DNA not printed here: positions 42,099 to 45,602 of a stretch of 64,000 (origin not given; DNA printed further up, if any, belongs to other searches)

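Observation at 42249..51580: Pseudopilin super-cassette: GspF, seven prepilin-type proteins and a 1067-aa GspK-like giant, without secretin or ATPase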

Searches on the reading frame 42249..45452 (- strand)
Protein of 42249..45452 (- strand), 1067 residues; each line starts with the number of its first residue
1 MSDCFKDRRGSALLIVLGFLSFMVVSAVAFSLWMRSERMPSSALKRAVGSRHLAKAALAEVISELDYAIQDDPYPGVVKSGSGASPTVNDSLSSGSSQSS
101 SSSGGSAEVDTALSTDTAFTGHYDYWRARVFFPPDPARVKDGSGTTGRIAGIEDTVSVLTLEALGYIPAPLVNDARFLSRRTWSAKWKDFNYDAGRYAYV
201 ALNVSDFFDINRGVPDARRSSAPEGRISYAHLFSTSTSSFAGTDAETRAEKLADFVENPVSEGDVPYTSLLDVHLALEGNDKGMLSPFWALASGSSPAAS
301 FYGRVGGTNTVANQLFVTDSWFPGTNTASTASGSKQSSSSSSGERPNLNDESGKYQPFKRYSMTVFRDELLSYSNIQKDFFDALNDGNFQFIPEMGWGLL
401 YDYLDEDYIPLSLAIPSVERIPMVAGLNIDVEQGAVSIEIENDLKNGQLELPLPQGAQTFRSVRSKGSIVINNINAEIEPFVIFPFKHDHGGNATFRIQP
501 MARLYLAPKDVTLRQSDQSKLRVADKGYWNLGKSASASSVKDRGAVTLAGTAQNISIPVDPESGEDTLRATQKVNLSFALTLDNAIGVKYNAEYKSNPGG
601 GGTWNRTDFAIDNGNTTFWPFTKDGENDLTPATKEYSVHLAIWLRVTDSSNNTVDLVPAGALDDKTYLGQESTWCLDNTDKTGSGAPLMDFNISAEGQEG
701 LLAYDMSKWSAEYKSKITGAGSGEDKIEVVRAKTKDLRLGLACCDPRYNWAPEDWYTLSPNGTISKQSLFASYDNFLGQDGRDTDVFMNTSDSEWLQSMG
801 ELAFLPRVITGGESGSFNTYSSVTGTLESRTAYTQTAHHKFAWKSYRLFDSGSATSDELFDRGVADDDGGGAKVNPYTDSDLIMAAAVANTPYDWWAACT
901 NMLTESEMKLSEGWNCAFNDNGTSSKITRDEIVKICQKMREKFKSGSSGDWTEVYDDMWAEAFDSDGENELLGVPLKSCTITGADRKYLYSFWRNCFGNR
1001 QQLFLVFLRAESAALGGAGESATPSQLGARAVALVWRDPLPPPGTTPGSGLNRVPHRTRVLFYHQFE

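Call 4: search_protein_families(library=pfam, proteins=[window:42249-45452:-], max_evalue=0.1)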
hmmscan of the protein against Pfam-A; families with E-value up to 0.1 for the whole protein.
window:42249-45452:- (1067 aa): 0 families

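Call 5: search_protein_families(library=ncbifam, proteins=[window:42249-45452:-], max_evalue=0.1)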
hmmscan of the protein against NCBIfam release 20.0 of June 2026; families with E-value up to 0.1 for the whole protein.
window:42249-45452:- (1067 aa): 0 families

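Call 10: find_homologous_proteins(query=window:42249-45452:-, max_evalue=0.001)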
Query window:42249-45452:- (1067 aa): 684 proteins with E <= 0.001 among 8000 candidates; the best 120 are listed.
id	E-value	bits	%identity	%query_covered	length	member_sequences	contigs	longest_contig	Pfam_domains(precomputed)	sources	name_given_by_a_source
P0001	0.0e+0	2448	100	100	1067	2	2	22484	-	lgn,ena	-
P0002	0.0e+0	2054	82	100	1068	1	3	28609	-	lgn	-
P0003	0.0e+0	1416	60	100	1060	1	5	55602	-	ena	-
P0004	5.1e-203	695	40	100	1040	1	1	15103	-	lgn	-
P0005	1.5e-195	671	40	99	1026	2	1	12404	-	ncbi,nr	ncbi:MAG: hypothetical protein IJ802_03485, partial [Kiritimatiellae bacterium]|nr:hypothetical prot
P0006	3.4e-153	530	35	100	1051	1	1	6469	-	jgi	-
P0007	8.8e-150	519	36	100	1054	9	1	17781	-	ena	-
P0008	1.7e-149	518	35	100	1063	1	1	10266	-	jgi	-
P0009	1.9e-147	511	36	100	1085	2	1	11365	-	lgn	-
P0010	1.7e-145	505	35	100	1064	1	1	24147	-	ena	-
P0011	1.3e-144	502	34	99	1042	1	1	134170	-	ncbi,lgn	-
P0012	4.9e-144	500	34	100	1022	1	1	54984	-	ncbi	ncbi:MAG: hypothetical protein ACI4Q3_05720 [Kiritimatiellia bacterium]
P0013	2.5e-143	498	37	47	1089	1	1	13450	-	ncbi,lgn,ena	-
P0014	5.1e-143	497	34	99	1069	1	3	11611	-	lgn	-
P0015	1.1e-142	495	34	100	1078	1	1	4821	-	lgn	-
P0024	2.6e-141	491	35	99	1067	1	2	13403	-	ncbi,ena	-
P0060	2.8e-130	454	33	99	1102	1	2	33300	-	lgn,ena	-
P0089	3.7e-125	437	33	99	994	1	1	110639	-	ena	-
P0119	6.7e-123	430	32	100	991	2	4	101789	-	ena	-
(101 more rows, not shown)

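Call 12: find_related_loci(query=window:42249-45452:-, collection=genome_contigs, flank=10000)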
Query window:42249-45452:- (1067 aa) in genome_contigs; peptide patterns used: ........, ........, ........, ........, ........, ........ (x = any residue, [..] = any of these).
28 stretches matched a pattern; 4 encode a relative of the query (tblastn E <= 1e-3); 4 distinct loci.
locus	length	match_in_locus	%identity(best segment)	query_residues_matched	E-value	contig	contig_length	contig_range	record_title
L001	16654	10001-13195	32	6-1067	5e-131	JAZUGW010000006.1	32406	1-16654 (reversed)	MAG: Kiritimatiellia bacterium isolate T1900045282_TH20190052.MAGScoT_cleanbin_000029 SGB_5952_k141_1256571, whole genom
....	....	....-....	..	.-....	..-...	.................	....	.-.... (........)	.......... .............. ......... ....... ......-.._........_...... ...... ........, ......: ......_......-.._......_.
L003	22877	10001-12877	33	8-1066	4e-125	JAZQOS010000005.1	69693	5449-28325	MAG: Kiritimatiellia bacterium isolate T1900045242_TH20190012.MAGScoT_cleanbin_000040 SGB_5548_k141_2902386, whole genom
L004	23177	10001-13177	32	2-1067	9e-146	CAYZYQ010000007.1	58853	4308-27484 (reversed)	MAG TPA_asm: uncultured Lentisphaeraceae bacterium isolate binchicken_co370_247 genome assembly, contig: NODE_706_length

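Call 13: find_encoding_contigs(protein=P0011, flank=10000, max_places=2)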
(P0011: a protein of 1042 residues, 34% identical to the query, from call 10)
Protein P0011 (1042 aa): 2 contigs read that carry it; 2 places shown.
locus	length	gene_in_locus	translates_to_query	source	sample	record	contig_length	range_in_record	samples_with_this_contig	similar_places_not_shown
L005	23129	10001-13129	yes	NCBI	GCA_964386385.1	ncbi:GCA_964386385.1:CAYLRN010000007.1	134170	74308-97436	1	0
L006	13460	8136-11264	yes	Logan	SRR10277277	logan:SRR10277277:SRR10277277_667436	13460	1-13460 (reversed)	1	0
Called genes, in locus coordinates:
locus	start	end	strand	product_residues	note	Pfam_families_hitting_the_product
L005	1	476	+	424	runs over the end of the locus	PF07690:MFS_1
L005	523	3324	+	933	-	PF00070:Pyr_redox (faint), PF00890:FAD_binding_2 (faint), PF01266:DAO, PF04324:Fer2_BFD, PF07992:Pyr_redox_2, PF12831:FAD_oxidored, PF13450:NAD_binding_8 (weak), PF13738:Pyr_redox_3, +2 more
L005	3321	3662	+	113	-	PF07892:DUF1667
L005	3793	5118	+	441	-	PF28597:T2SSF_N, PF00482:T2SSF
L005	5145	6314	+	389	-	PF07963:N_methyl (weak)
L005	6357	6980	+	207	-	PF07963:N_methyl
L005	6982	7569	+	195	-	PF07963:N_methyl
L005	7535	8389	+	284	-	PF07963:N_methyl (weak)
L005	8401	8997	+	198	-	-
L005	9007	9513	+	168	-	PF07963:N_methyl (weak)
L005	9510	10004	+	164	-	PF07963:N_methyl (weak)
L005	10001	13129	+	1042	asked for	-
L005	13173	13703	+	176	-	-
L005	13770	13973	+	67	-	-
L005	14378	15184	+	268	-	PF03807:F420_oxidored, PF14748:P5CR_dimer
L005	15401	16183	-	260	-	-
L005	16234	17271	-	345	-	-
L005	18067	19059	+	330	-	PF03734:YkuD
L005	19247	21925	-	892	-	-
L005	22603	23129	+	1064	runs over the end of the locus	PF18582:HZS_alpha, PF03781:FGE-sulfatase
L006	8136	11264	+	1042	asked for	-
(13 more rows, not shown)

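Call 14: find_encoding_contigs(protein=P0089, flank=10000, max_places=2)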
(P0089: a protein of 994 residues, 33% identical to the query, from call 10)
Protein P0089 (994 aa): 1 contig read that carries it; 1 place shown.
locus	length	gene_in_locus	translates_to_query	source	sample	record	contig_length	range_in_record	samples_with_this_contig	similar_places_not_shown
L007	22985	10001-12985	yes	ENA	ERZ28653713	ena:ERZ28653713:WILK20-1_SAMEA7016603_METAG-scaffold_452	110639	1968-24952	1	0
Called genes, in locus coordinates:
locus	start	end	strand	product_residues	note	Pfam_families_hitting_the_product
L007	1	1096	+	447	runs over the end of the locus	-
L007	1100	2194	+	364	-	-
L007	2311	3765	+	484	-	PF00884:Sulfatase, PF16347:SGSH_C (weak)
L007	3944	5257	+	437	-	PF28597:T2SSF_N, PF00482:T2SSF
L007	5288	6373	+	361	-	-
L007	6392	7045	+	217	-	PF07963:N_methyl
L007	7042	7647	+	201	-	PF07963:N_methyl (weak)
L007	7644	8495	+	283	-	-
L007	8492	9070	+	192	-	PF07963:N_methyl (weak)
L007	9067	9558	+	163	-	PF07963:N_methyl (weak)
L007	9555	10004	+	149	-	-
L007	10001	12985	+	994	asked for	-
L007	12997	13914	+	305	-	PF07963:N_methyl (weak)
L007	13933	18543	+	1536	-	-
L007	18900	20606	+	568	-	-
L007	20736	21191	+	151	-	-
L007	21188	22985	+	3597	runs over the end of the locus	PF10102:DUF2341 (faint), PF13385:Laminin_G_3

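Call 21: search_solved_structures(query=A1, max_evalue=1, show_alignments=2)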
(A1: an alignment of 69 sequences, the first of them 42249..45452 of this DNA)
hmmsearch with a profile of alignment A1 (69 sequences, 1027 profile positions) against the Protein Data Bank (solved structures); distinct sequences matched with E-value up to 1: 0.

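Call 22: find_encoding_contigs(protein=P0003, flank=10000, max_places=1)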
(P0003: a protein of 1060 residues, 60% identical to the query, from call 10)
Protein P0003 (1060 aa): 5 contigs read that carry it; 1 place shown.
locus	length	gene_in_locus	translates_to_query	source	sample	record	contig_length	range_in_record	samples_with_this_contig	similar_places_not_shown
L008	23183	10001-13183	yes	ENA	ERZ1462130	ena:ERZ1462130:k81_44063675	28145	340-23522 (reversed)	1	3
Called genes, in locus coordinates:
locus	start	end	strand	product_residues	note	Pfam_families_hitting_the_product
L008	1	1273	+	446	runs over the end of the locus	PF04932:Wzy_C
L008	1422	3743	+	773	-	PF01301:Glyco_hydro_35, PF02449:Glyco_hydro_42 (weak), PF21317:BetaGal_ABD_1, PF21467:BetaGal_gal-bd, PF00754:F5_F8_type_C, PF22633:F5_F8_type_C_2 (faint)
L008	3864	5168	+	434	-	PF28597:T2SSF_N, PF00482:T2SSF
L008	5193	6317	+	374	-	PF07963:N_methyl (weak), PF08334:T2SSG (faint)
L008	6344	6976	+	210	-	PF07963:N_methyl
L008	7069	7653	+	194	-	PF07963:N_methyl (weak)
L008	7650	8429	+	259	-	PF07963:N_methyl (weak)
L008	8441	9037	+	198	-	-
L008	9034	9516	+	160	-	PF07963:N_methyl (weak)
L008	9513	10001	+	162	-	PF07963:N_methyl (weak)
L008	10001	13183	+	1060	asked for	-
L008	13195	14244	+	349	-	PF00483:NTP_transferase, PF12804:NTP_transf_3 (weak), PF22640:ManC_GMP_beta-helix (weak)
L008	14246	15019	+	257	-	PF01416:PseudoU_synth_1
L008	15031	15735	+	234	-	PF00590:TP_methylase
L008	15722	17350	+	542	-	PF00108:Thiolase_N (faint), PF00109:ketoacyl-synt, PF02801:Ketoacyl-synt_C, PF22817:ApeP-like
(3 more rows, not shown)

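Call 23: find_encoding_contigs(protein=P0119, flank=10000, max_places=1)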
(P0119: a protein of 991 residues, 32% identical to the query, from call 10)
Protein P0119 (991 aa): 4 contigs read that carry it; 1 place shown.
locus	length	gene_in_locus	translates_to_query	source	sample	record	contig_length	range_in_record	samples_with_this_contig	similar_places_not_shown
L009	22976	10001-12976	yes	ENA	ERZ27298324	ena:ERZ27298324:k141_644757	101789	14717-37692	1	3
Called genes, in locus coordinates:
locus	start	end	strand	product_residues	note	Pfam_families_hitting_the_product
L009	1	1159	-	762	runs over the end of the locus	PF01134:GIDA, PF07992:Pyr_redox_2 (weak), PF12831:FAD_oxidored, PF01134:GIDA, PF13932:SAM_GIDA_C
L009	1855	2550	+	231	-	-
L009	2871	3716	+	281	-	-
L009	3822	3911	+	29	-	-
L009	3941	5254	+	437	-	-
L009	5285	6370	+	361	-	-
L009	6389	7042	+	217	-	PF07963:N_methyl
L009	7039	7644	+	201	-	PF07963:N_methyl (weak)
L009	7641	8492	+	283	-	-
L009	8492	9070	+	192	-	PF07963:N_methyl (weak)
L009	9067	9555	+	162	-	PF07963:N_methyl (weak)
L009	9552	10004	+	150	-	-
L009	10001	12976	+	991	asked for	-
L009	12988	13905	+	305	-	PF07963:N_methyl (weak)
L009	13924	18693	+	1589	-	-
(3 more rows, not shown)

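Call 31: search_protein_families(library=pfam, proteins=[L003:69-974:+, L003:971-2362:+, L003:2603-3280:+, L003:3211-3972:+, L003:3969-4460:+, L003:4412-5314:+, L007:12997-13914:+, L007:13933-18543:+, L005:13173-13703:+], max_evalue=0.01)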
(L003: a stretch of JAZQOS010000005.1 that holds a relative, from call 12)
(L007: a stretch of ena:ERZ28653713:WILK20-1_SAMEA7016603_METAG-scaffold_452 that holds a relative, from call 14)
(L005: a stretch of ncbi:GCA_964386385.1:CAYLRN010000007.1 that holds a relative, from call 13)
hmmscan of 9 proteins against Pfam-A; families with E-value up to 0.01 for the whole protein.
L003:69-974:+ (301 aa): 2 families
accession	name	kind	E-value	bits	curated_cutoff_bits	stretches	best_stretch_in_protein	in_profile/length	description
PF07607.17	DUF1570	-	4.9e-06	27.3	22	1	129-231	3-109/129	Protein of unknown function (DUF1570)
PF01433.26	Peptidase_M1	-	0.0099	15.9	27.7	0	119-191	59-135/218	Peptidase family M1 domain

L003:971-2362:+ (463 aa): 2 families
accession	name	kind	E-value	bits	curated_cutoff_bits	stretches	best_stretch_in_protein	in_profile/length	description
PF07221.17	GlcNAc_2-epim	-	9.7e-38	130.7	23.4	2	281-440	179-336/347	N-acylglucosamine 2-epimerase (GlcNAc 2-epimerase)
PF03663.20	Glyco_hydro_76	-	0.0029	17.6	25.9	0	330-409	170-248/366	Glycosyl hydrolase family 76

L003:2603-3280:+ (225 aa): 1 family
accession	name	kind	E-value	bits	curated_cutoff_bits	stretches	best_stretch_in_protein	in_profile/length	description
PF00293.34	NUDIX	-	8.6e-15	55.4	21.1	1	109-214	7-124/134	NUDIX domain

L003:3211-3972:+ (253 aa): 1 family
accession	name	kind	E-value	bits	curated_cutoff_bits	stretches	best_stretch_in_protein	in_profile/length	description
PF00590.25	TP_methylase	-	4e-29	102.5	27.8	1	24-224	1-211/212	Tetrapyrrole (Corrin/Porphyrin) Methylases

L003:3969-4460:+ (163 aa): 1 family
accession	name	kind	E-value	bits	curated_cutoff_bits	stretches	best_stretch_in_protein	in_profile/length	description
PF02075.23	RuvC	-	6e-43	146.7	22.2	1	3-150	1-148/148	Crossover junction endodeoxyribonuclease RuvC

L003:4412-5314:+ (300 aa): 2 families
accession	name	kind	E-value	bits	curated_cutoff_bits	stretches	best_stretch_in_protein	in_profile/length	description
PF04055.27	Radical_SAM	-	5.7e-10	40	29.5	1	63-220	3-164/166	Radical SAM superfamily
PF13353.11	Fer4_12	-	0.00031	21.5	22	1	55-152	3-100/137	4Fe-4S single cluster domain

L007:12997-13914:+ (305 aa): 1 family
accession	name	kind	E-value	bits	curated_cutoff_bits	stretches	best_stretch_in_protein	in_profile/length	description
PF07963.17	N_methyl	-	5.4e-07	29.4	21.2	1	2-24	4-26/27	Prokaryotic N-terminal methylation motif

L007:13933-18543:+ (1536 aa): 0 families

L005:13173-13703:+ (176 aa): 0 families

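Call 36: predict_structure(alignment_id=A1)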
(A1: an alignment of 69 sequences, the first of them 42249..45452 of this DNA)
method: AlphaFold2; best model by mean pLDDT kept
length: 1067 residues; sequences in the alignment: 69
mean_pLDDT: 81.3   pTM: 0.80
mean pLDDT of the five models: 81.3, 80.4, 79.0, 79.0, 78.6
residues with pLDDT >= 90: 407; 70-90: 462; 50-70: 104; < 50: 94
segments of 3 or more residues with pLDDT < 50: 1-10, 36-41, 81-120, 325-342, 902-906, 1016-1026
pLDDT, mean of each block of 10 residues (from residue 1): 36 67 78 50 61 88 88 78 38 34 34 37 81 81 68 88 89 90 90 86 91 83 86 81 87 81 71 85 85 73 75 78 48 39 70 83 59 77 74 88 89 92 96 94 83 81 91 95 91 84 94 90 91 91 91 89 92 95 91 83 86 89 91 90 95 94 89 83 89 92 90 81 81 95 95 94 94 91 92 89 89 63 81 91 90 82 80 88 93 87 54 87 87 95 79 91 90 93 94 91 92 56 56 90 63 78 85
secondary structure, 60 per line:
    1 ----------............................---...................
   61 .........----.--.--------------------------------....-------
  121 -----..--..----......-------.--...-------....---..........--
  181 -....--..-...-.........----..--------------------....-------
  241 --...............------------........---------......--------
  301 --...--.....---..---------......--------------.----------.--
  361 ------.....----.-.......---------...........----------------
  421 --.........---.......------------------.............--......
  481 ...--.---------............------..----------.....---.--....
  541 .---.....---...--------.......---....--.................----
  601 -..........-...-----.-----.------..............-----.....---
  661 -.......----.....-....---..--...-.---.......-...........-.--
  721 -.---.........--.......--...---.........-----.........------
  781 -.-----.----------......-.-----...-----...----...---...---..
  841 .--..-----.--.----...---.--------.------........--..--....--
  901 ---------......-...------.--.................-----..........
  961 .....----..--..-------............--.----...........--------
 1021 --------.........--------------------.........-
elements in order (helices of 4 or more, strands of 3 or more residues): H11-38 H42-69 H110-113 H136-141 H162-165 H169-178 E195-203 H230-233 H243-257 H270-277 H287-292 H308-312 H327-332 H367-371 H378-384 H394-404 E423-431 E435-441 E460-472 E475-483 E496-507 H526-530 E545-549 E553-555 H564-567 E568-570 E574-577 E580-596 E602-611 E634-647 E653-657 H662-668 H673-677 H679-682 E690-692 E701-704 H706-716 E726-734 E737-743 E755-760 H766-774 H799-804 H881-888 H895-898 H910-915 E917-919 H929-945 H951-965 H983-994 E1002-1012 E1029-1037 E1058-1066
